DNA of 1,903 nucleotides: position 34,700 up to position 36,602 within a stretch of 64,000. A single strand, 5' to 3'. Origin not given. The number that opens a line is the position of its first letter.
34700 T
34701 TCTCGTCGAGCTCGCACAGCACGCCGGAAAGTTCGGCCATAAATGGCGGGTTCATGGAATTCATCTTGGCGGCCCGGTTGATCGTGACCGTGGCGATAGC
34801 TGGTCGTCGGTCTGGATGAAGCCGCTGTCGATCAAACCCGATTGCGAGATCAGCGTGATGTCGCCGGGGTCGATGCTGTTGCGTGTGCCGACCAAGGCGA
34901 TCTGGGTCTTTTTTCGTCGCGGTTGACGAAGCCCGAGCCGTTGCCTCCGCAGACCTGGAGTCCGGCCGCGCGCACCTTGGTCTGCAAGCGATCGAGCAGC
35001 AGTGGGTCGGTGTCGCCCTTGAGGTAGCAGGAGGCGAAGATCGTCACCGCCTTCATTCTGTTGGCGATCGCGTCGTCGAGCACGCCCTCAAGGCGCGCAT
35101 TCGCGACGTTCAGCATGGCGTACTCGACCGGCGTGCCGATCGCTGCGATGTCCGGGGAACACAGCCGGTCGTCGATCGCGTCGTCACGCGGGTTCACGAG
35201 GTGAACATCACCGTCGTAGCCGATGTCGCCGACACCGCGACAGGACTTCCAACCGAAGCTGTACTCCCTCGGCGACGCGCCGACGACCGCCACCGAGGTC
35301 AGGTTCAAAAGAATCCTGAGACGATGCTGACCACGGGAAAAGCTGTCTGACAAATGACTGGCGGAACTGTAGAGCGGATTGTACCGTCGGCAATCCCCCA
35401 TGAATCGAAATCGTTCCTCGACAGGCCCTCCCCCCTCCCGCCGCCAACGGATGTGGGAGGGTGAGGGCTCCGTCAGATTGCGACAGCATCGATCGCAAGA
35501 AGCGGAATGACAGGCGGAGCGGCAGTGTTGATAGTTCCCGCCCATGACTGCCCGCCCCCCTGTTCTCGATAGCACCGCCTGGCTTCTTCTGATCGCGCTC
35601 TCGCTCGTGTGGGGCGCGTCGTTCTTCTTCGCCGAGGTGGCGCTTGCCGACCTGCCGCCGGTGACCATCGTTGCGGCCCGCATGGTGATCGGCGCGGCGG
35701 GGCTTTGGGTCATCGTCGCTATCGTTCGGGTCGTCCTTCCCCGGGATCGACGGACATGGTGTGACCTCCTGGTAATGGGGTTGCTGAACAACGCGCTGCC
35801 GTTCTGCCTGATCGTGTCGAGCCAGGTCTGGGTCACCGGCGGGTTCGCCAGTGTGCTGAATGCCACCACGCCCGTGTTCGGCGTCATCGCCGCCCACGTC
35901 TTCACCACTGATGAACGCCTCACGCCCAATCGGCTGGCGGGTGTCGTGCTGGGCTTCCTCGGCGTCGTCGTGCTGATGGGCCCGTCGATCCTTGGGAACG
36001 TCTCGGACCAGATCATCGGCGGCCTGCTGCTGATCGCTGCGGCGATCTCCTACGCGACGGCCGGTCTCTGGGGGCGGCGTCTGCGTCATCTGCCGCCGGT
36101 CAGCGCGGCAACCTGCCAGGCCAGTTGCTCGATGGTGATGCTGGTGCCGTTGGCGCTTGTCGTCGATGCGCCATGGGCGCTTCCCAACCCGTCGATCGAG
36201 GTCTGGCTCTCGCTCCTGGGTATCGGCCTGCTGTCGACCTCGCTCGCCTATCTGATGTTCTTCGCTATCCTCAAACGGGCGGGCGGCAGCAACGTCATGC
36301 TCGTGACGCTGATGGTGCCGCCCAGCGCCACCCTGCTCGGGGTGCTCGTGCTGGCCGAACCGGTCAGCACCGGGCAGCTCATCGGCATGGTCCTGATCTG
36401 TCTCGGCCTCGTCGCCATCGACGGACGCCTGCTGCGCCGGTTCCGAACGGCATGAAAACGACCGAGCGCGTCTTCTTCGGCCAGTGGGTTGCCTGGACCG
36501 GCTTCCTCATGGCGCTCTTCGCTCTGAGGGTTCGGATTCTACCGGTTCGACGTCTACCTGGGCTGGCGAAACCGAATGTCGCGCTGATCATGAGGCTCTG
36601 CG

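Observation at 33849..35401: Fatty-acid-oxidation gene graveyard with an internal deletion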

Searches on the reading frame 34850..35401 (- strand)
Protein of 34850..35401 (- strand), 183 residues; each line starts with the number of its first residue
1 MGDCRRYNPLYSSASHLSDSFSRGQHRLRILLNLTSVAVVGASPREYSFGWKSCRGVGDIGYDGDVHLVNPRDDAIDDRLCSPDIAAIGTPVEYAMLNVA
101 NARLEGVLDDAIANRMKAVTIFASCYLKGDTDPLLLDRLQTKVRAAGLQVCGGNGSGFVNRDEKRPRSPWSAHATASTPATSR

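Call 4: search_protein_families(library=pfam, proteins=[window:34850-35401:-], max_evalue=0.1)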
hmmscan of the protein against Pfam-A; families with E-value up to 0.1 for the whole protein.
window:34850-35401:- (183 aa): 1 family
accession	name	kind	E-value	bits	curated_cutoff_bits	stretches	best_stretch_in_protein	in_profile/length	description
PF13380.12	CoA_binding_2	-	3.6e-11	44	22.8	1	36-156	2-111/116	CoA binding domain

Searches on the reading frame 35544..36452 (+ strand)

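Call 40: search_protein_families(library=ncbifam, proteins=[window:35544-36452:+], max_evalue=0.001)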
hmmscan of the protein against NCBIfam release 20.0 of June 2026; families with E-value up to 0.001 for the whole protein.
window:35544-36452:+ (303 aa): 3 families
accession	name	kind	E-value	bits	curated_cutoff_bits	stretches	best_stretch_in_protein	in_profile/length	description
TIGR00950.1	2A78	equivalog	7.4e-28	97.7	230.2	1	23-289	1-263/264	carboxylate/amino acid/amine transporter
NF008432.0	PRK11272.1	equivalog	5.5e-19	68.5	270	1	16-292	15-285/294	drug/metabolite exporter YedA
NF008523.0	PRK11453.1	equivalog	9.2e-13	48.4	472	1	15-290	8-283/299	O-acetylserine/cysteine exporter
